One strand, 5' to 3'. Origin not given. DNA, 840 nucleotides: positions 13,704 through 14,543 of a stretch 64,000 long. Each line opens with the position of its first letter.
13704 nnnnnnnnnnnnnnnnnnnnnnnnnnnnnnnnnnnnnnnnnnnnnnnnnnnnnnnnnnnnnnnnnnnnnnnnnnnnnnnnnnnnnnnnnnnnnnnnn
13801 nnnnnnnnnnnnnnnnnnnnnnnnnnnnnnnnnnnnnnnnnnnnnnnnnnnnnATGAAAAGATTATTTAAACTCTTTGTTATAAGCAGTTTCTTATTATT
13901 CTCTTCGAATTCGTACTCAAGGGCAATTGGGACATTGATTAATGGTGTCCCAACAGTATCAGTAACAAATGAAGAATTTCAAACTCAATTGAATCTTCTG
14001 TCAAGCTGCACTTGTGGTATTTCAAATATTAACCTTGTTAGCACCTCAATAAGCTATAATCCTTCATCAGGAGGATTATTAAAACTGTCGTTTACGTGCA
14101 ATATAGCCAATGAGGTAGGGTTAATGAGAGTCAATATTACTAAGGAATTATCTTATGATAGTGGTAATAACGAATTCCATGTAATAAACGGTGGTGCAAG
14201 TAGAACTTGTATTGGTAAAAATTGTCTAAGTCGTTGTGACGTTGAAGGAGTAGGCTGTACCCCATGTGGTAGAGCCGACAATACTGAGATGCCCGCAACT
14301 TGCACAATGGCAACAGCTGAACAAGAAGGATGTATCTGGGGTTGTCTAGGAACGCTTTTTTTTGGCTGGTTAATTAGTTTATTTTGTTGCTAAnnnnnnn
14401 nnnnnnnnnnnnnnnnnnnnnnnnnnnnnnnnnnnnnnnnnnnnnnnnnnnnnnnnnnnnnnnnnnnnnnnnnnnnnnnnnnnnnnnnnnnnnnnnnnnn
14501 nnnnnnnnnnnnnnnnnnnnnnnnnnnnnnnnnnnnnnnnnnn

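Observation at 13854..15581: Cys-rich secreted protein paired with a dedicated DUF4369/TlpA-like thiol-disulfide oxidoreductase (CKPC)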

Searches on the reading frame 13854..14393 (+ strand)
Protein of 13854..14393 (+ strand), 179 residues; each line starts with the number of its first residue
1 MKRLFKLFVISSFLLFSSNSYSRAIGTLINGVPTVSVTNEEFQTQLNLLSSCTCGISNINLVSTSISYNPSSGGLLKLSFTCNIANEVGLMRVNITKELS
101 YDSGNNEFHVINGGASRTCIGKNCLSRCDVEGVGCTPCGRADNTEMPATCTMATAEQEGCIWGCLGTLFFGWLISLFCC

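Call 3: search_protein_families(library=pfam, proteins=[window:13854-14393:+], max_evalue=0.1)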
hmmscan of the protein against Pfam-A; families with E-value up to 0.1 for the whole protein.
window:13854-14393:+ (179 aa): 0 families

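Call 4: search_protein_families(library=ncbifam, proteins=[window:13854-14393:+], max_evalue=0.1)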
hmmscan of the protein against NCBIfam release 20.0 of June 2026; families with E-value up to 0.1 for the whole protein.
window:13854-14393:+ (179 aa): 0 families

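Call 5: find_homologous_proteins(query=window:13854-14390:+, max_evalue=0.01)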
Query window:13854-14390:+ (179 aa): 3 proteins with E <= 0.01 among 43 candidates.
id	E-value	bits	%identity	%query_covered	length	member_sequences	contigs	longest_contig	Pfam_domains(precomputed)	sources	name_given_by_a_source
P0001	5.9e-114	396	99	100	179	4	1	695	-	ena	-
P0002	4.4e-87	308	81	100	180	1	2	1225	-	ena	-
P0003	5.0e-80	285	73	100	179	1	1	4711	-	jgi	jgi:hypothetical protein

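Call 7: find_encoding_contigs(protein=P0003, flank=10000)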
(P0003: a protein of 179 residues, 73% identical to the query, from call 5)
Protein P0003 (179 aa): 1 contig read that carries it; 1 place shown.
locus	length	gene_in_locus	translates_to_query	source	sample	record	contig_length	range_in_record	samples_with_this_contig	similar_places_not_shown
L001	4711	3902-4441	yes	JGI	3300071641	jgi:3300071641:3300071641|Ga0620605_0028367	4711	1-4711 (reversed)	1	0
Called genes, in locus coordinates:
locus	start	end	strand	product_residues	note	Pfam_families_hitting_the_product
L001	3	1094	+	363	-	?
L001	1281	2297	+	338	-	PF00535:Glycos_transf_2, PF10111:Glyco_tranf_2_2, PF13641:Glyco_tranf_2_3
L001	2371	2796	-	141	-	PF01220:DHquinase_II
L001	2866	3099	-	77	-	-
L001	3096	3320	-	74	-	-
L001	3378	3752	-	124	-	PF12844:HTH_19 (weak), PF01381:HTH_3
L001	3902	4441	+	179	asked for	-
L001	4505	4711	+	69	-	?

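Call 8: find_encoding_contigs(protein=P0002, flank=10000)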
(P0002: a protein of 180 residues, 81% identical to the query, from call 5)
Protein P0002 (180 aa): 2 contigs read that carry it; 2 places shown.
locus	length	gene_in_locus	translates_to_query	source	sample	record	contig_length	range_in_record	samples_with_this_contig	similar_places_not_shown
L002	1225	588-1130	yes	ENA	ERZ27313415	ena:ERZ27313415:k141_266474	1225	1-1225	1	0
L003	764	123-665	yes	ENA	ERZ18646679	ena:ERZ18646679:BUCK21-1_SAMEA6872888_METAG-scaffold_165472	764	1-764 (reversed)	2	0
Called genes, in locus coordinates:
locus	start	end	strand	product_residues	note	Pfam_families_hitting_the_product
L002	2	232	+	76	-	?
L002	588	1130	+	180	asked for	-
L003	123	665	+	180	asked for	-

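Call 20: search_protein_representatives(alignment_id=A1)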
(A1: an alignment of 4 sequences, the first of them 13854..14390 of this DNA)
Query: 4 sequences, 179 profile positions. Proteins with E-value up to 0.001 (for the whole library): 19; up to 1e-10: 6; up to 1e-30: 3. The best 19 are listed.
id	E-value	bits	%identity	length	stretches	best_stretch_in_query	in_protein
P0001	9.3e-111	383.7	-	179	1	1-179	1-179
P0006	5.2e-46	172.8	-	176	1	1-179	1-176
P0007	1.6e-35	138.6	-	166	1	1-151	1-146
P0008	2.4e-25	105.4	-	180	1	1-175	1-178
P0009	6.5e-23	97.5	-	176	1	1-173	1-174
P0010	2.9e-17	79.1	-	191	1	1-152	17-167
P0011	5.8e-10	55.3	-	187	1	8-140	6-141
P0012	5.8e-10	55.3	-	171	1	6-145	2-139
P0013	4.4e-09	52.5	-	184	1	7-144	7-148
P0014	2.1e-08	50.2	-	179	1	1-169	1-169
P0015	5.7e-08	48.8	-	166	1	52-169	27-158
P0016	6.2e-08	48.7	-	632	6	40-63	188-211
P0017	1.9e-05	40.7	-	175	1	5-167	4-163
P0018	2.1e-05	40.5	-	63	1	1-62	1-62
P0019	3.2e-05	39.9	-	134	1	52-170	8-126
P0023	5.1e-04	36.0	-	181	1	3-174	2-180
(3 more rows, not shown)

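Call 29: find_related_loci(query=A4, collection=genome_contigs, flank=8000)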
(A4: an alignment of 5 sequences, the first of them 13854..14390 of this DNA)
Query A4 (179 aa) in genome_contigs; peptide patterns used: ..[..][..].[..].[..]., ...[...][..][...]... (x = any residue, [..] = any of these).
31 stretches matched a pattern, but none encodes a relative of the query by tblastn (E <= 1e-3).

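Call 36: find_homologous_proteins(query=A2, max_evalue=0.001)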
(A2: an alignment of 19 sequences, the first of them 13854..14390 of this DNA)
Query A2 (19 sequences) (179 aa, profile of the alignment): 8 proteins with E <= 0.001 among 1513 candidates.
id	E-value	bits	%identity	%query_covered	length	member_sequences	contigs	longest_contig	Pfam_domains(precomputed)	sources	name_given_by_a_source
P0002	1.4e-54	202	81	100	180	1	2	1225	-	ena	-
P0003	3.5e-54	201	73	100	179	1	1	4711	-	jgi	jgi:hypothetical protein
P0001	5.5e-54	200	99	100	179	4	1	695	-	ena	-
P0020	3.5e-42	162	24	98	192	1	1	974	-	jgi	-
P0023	6.0e-41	158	21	96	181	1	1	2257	-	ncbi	-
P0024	1.9e-36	143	26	78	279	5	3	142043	-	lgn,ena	-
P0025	7.0e-34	135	24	73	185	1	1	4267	-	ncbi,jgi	jgi:hypothetical protein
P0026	2.0e-30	124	24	87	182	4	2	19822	-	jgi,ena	jgi:hypothetical protein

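Call 37: find_encoding_contigs(protein=P0024, flank=8000, max_places=3)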
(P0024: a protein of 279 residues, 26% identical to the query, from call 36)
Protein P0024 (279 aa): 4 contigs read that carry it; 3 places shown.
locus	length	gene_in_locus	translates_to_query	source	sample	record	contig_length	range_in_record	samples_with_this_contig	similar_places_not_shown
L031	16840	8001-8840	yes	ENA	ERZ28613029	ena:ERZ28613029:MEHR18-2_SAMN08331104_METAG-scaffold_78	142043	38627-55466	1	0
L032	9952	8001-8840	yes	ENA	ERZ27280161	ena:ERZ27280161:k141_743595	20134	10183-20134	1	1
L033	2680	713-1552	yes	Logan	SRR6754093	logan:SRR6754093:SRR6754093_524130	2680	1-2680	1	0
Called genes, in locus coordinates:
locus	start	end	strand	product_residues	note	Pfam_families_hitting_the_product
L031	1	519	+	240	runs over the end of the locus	PF13482:RNase_H_2, PF10108:DNA_pol_B_exo2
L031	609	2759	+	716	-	PF18911:PKD_4, PF00801:PKD (weak), PF18911:PKD_4, PF13585:CHU_C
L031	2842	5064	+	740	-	PF18072:FGAR-AT_linker, PF00586:AIRS, PF02769:AIRS_C, PF00586:AIRS, PF02769:AIRS_C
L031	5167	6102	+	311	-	PF02661:Fic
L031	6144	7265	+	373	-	PF01266:DAO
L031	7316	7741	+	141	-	-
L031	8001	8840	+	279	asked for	-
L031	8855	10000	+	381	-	-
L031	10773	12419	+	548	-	PF14716:HHH_8, PF14520:HHH_5, PF02811:PHP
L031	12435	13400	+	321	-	PF01075:Glyco_transf_9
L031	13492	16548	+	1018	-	PF07549:Sec_GG (faint), PF21760:SecD_1st, PF03176:MMPL, PF22599:SecDF_P1_head, PF02355:SecD_SecF_C, PF00873:ACR_tran (weak), PF02355:SecD_SecF_C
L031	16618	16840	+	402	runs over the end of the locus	PF00278:Orn_DAP_Arg_deC, PF02784:Orn_Arg_deC_N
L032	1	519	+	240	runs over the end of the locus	PF13482:RNase_H_2, PF10108:DNA_pol_B_exo2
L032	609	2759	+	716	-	PF18911:PKD_4, PF00801:PKD (weak), PF18911:PKD_4, PF13585:CHU_C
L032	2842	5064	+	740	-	PF18072:FGAR-AT_linker, PF00586:AIRS, PF02769:AIRS_C, PF00586:AIRS, PF02769:AIRS_C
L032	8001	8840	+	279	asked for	-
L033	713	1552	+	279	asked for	-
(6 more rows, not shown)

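Call 38: find_encoding_contigs(protein=P0026, flank=8000, max_places=3)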
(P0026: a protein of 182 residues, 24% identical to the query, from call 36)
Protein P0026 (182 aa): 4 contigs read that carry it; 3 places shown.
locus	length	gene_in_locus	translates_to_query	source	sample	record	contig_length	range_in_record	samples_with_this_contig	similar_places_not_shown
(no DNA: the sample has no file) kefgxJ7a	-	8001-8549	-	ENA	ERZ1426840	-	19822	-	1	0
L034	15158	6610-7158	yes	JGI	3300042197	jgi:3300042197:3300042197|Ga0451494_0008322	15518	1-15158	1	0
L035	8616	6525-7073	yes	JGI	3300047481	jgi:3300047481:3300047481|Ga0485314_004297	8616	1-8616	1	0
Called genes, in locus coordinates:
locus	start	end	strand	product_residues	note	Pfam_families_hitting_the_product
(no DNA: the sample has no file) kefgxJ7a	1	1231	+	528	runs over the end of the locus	PF00005:ABC_tran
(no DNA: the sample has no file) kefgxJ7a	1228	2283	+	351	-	PF01408:GFO_IDH_MocA, PF03447:NAD_binding_3 (weak), PF22725:GFO_IDH_MocA_C3, PF02894:GFO_IDH_MocA_C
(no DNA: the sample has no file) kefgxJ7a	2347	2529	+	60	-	-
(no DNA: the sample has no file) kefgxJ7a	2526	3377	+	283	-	PF04773:FecR, PF16344:FecR_C (weak)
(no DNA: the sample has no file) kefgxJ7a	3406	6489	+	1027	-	PF25778:DUF7948, PF06739:SBBP (faint), PF00801:PKD, PF18911:PKD_4, PF13585:CHU_C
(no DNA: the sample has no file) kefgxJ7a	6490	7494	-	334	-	PF00698:Acyl_transf_1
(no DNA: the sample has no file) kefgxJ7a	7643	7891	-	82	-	-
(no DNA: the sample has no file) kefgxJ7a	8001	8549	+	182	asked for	-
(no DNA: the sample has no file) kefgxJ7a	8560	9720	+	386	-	-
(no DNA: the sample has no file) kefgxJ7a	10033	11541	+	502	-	PF14520:HHH_5, PF02811:PHP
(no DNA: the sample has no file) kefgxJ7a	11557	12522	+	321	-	PF01075:Glyco_transf_9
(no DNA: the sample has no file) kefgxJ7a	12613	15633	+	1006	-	PF07549:Sec_GG (faint), PF21760:SecD_1st, PF03176:MMPL, PF22599:SecDF_P1_head, PF02355:SecD_SecF_C, PF00873:ACR_tran (weak), PF02355:SecD_SecF_C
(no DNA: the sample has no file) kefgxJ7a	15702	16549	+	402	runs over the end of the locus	PF00278:Orn_DAP_Arg_deC, PF02784:Orn_Arg_deC_N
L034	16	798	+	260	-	PF00586:AIRS, PF02769:AIRS_C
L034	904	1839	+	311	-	PF02661:Fic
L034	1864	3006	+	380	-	PF01266:DAO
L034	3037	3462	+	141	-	-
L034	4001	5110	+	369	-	-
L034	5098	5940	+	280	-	-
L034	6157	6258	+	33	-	-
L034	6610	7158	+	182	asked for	-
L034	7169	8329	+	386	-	-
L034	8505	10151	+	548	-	PF14716:HHH_8, PF03118:RNA_pol_A_CTD (faint), PF14520:HHH_5, PF02811:PHP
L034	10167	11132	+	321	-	PF01075:Glyco_transf_9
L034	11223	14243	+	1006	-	PF07549:Sec_GG (faint), PF21760:SecD_1st, PF03176:MMPL, PF22599:SecDF_P1_head, PF02355:SecD_SecF_C, PF00873:ACR_tran (weak), PF02355:SecD_SecF_C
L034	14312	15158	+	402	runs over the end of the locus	PF00278:Orn_DAP_Arg_deC, PF02784:Orn_Arg_deC_N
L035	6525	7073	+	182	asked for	-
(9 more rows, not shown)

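Call 39: find_encoding_contigs(protein=P0025, flank=8000, max_places=3)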
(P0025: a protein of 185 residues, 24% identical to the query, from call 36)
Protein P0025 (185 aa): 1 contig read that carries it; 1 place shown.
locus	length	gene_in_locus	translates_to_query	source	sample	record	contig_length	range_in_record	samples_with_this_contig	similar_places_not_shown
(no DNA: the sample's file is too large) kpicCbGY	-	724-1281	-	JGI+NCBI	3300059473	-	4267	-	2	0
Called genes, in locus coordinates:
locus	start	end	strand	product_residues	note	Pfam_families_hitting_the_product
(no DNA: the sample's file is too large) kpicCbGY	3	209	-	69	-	?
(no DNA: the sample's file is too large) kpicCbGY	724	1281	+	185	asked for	-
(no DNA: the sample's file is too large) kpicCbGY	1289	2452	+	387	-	-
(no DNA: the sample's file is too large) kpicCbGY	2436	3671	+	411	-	PF00578:AhpC-TSA, PF08534:Redoxin (weak), PF13905:Thioredoxin_8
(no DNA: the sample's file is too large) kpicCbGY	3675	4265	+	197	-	?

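Call 40: find_encoding_contigs(protein=P0023, flank=8000, max_places=3)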
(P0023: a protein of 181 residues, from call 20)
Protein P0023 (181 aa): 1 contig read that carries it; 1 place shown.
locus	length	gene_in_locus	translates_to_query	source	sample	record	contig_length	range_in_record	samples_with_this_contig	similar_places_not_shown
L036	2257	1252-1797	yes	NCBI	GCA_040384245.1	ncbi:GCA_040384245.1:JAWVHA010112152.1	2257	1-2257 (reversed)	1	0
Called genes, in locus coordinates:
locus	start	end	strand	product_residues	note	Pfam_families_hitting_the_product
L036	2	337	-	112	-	?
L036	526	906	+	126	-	PF12844:HTH_19 (weak)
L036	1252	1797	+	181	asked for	-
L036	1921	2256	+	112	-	?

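Call 46: search_solved_structures(query=A2, max_evalue=10)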
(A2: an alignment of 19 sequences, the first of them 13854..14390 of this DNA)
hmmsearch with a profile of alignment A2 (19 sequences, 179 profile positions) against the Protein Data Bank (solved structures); distinct sequences matched with E-value up to 10: 1.
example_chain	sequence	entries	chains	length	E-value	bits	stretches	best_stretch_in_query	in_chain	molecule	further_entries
2c6a_A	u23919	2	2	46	0.52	13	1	135-153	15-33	UBIQUITIN-PROTEIN LIGASE E3 MDM2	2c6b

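Call 51: search_protein_families(library=padloc, proteins=[window:13854-14393:+], max_evalue=0.1)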
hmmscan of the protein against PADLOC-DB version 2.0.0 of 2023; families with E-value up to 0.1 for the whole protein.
window:13854-14393:+ (179 aa): 0 families

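Call 52: search_protein_families(library=phrogs, proteins=[window:13854-14393:+], max_evalue=0.1)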
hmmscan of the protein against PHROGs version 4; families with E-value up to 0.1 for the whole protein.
window:13854-14393:+ (179 aa): 0 families

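Call 53: predict_structure(alignment_id=A2)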
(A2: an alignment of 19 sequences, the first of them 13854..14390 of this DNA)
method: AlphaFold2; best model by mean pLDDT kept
length: 179 residues; sequences in the alignment: 19
mean_pLDDT: 81.0   pTM: 0.72
mean pLDDT of the five models: 81.0, 80.7, 80.8, 80.1, 80.0
residues with pLDDT >= 90: 70; 70-90: 61; 50-70: 43; < 50: 5
segments of 3 or more residues with pLDDT < 50: none
pLDDT, mean of each block of 10 residues (from residue 1): 63 55 85 93 84 80 93 91 85 92 92 87 89 88 87 66 65 60
secondary structure, 60 per line:
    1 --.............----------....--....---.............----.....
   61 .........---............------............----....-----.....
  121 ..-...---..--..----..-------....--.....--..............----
elements in order: H3-15 E26-29 E32-35 H39-51 E56-69 E73-84 E91-102 E107-110 E116-122 E124-126 E149-152 H155-159 H162-175

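Call 61: fold_search(model_id=the predicted structure, library=pdb)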
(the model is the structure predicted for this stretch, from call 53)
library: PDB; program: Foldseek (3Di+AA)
matches with E <= 10: 657; with E <= 0.001: 0
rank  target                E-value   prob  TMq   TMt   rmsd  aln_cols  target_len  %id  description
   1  6baq_F                1.1e-01  0.21  0.24  0.22  11.8       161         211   14  Mus musculus BPIFA1 (released 2018-05-09)
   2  7sjy_B                1.1e-01  0.75  0.25  0.16   7.7        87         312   14  Crystal structure of Clostridium thermocellum RsgI9 S1C-NTF2 bi-domain (released 2022-03-02)
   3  7xhf_B                1.2e-01  0.51  0.24  0.30  16.7       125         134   15  Crystal structure of the NTF2L domain of human G3BP1 in complex with the USP10 derived peptide (released 2023-01-18)
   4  8th6_A                1.2e-01  0.51  0.24  0.29  16.7       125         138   15  Crystal Structure of the G3BP1 NTF2-like domain bound to USP10 peptide (released 2024-03-20)
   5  6baq_E                1.2e-01  0.15  0.21  0.19  13.4       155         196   15  Mus musculus BPIFA1 (released 2018-05-09)
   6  7jmv                  1.3e-01  0.30  0.24  0.20  12.9       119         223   15  Crystal structure of the pea pathogenicity protein 2 from Madurella mycetomatis complexed with 4-nitrocatechol (released 2021-02-17)
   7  7suo_A                1.4e-01  0.47  0.24  0.29  17.1       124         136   16  Crystal Structure of the G3BP1 NTF2-like domain bound to the IDR1 of SARS-CoV-2 nucleocapsid protein (released 2022-03-16)
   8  6baq_B                1.4e-01  0.16  0.24  0.23  13.4       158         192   15  Mus musculus BPIFA1 (released 2018-05-09)
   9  6g0k_C                1.6e-01  0.69  0.24  0.09   6.9        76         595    8  Crystal structure of Enterococcus faecium D63r Penicillin-Binding protein 5 (PBP5fm) (released 2019-04-10)
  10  6baq_A                1.6e-01  0.11  0.19  0.17  14.7       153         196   15  Mus musculus BPIFA1 (released 2018-05-09)
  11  1gy7_C                1.7e-01  0.51  0.25  0.33  17.6       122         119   15  N77Y point mutant of S.Cerevisiae NTF2 (released 2002-06-20)
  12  6ta7_D                1.8e-01  0.44  0.25  0.32  16.4       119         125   15  CRYSTAL STRUCTURE OF HUMAN G3BP1-NTF2 IN COMPLEX WITH HUMAN CAPRIN1-DERIVED SOLOMON MOTIF (released 2021-05-12)
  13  1gy7_B                1.8e-01  0.41  0.23  0.31  10.9       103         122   14  N77Y point mutant of S.Cerevisiae NTF2 (released 2002-06-20)
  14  7sjy_A                2.1e-01  0.63  0.25  0.16   7.7        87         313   14  Crystal structure of Clostridium thermocellum RsgI9 S1C-NTF2 bi-domain (released 2022-03-02)
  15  7jmr                  2.1e-01  0.41  0.25  0.21  13.0       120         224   14  Crystal structure of the pea pathogenicity protein 2 from Madurella mycetomatis (released 2021-02-17)
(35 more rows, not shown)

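Call 79: search_protein_families(library=ncbifam, proteins=[L034:4001-5110:+, L034:5098-5940:+], max_evalue=0.1)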
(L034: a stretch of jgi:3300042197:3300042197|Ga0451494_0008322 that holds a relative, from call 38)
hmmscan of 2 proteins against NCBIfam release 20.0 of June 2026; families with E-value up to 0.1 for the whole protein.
L034:4001-5110:+ (369 aa): 0 families

L034:5098-5940:+ (280 aa): 0 families

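Call 80: search_protein_families(library=pfam, proteins=[L034:4001-5110:+, L034:5098-5940:+], max_evalue=0.1)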
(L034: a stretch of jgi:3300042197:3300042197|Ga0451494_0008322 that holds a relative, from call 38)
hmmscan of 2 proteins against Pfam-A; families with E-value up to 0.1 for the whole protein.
L034:4001-5110:+ (369 aa): 0 families

L034:5098-5940:+ (280 aa): 1 family
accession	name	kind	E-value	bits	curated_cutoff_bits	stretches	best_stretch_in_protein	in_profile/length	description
PF24032.1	YQBQ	-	0.029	14.2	27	1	144-232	4-94/294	YQBQ-like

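Call 85: fold_search(model_id=the predicted structure, library=viral)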
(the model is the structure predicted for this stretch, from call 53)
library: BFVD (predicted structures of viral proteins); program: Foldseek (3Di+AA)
matches with E <= 10: 670; with E <= 0.001: 0
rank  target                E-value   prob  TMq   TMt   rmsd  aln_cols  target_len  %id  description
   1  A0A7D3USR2            4.3e-02  0.47  0.20  0.24  18.2       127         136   18  Nuclear transport factor 2 [Fadolivirus FV1/VV64]
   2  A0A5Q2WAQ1            7.5e-02  0.28  0.24  0.11  19.1       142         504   13  (no name in the UniProt tables at hand)
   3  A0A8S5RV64            9.9e-02  0.57  0.20  0.15  12.6        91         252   13  (no name in the UniProt tables at hand)
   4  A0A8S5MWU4            1.2e-01  0.63  0.31  0.25   9.4       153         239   10  Uncharacterized protein [Myoviridae sp. ct3wi9]
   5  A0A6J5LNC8            1.9e-01  0.23  0.14  0.22  14.4        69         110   14  Uncharacterized protein [uncultured Caudovirales phage]
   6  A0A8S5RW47            1.9e-01  0.11  0.17  0.16  17.1       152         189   10  Uncharacterized protein [Siphoviridae sp. ctHip2]
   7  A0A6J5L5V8            2.1e-01  0.28  0.21  0.28  18.7        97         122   13  Uncharacterized protein [uncultured Caudovirales phage]
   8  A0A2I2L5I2            2.4e-01  0.18  0.21  0.19  13.6       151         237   12  F-box domain-containing protein [Orpheovirus IHUMI-LCC2]
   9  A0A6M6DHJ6            2.5e-01  0.18  0.23  0.24  13.8       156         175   11  (no name in the UniProt tables at hand)
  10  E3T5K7                3.0e-01  0.33  0.21  0.25  11.5        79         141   13  Uncharacterized protein [Cafeteria roenbergensis virus (strain BV-PW1)]
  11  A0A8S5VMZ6            3.0e-01  0.12  0.13  0.04  13.4        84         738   12  (no name in the UniProt tables at hand)
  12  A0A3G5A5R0            3.1e-01  0.25  0.29  0.13  20.4       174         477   12  Uncharacterized protein [Harvfovirus sp.]
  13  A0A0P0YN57            3.5e-01  0.23  0.21  0.22  13.5       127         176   12  (no name in the UniProt tables at hand)
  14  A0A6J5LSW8            3.5e-01  0.10  0.12  0.09  15.3       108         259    6  Uncharacterized protein [uncultured Caudovirales phage]
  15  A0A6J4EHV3            3.9e-01  0.33  0.24  0.24   7.7        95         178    9  (no name in the UniProt tables at hand)
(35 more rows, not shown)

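Call 92: search_protein_families(library=pfam, alignment_id=A2, max_evalue=1)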
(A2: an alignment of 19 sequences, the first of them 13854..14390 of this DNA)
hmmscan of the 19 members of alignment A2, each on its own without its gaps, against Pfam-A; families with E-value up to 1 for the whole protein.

A. member 1, window:13854-14390:+ (179 aa): 0 families

B. families by the number of members that match (of 19 scanned): 8 families
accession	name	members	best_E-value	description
PF25635.1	SPV1_VP10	1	0.012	Sulfolobus polyhedral virus 1 capsid protein VP10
PF24369.1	DUF7525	1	0.029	Family of unknown function (DUF7525)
PF19052.5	BRINP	1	0.058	BMP/retinoic acid-inducible neural-specific protein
PF07333.18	SLR1-BP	1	0.071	S locus-related glycoprotein 1 binding pollen coat protein (SLR1-BP)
PF25697.1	EBNA2_N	1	0.074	EBNA-2 N-terminal dimerization domain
PF09255.16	Antig_Caf1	1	0.1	Caf1 Capsule antigen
PF22248.1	ERMP1_C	1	0.14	Endoplasmic reticulum metallopeptidase 1, C-terminal domain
PF24696.1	UGSC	1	0.26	UGSC family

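Call 95: search_dna_similar(query=window:13854-14390:+, collection=phages, mode=protein, max_evalue=0.01, max_rows=10)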
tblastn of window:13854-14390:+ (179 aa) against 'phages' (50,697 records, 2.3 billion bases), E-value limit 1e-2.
No match.
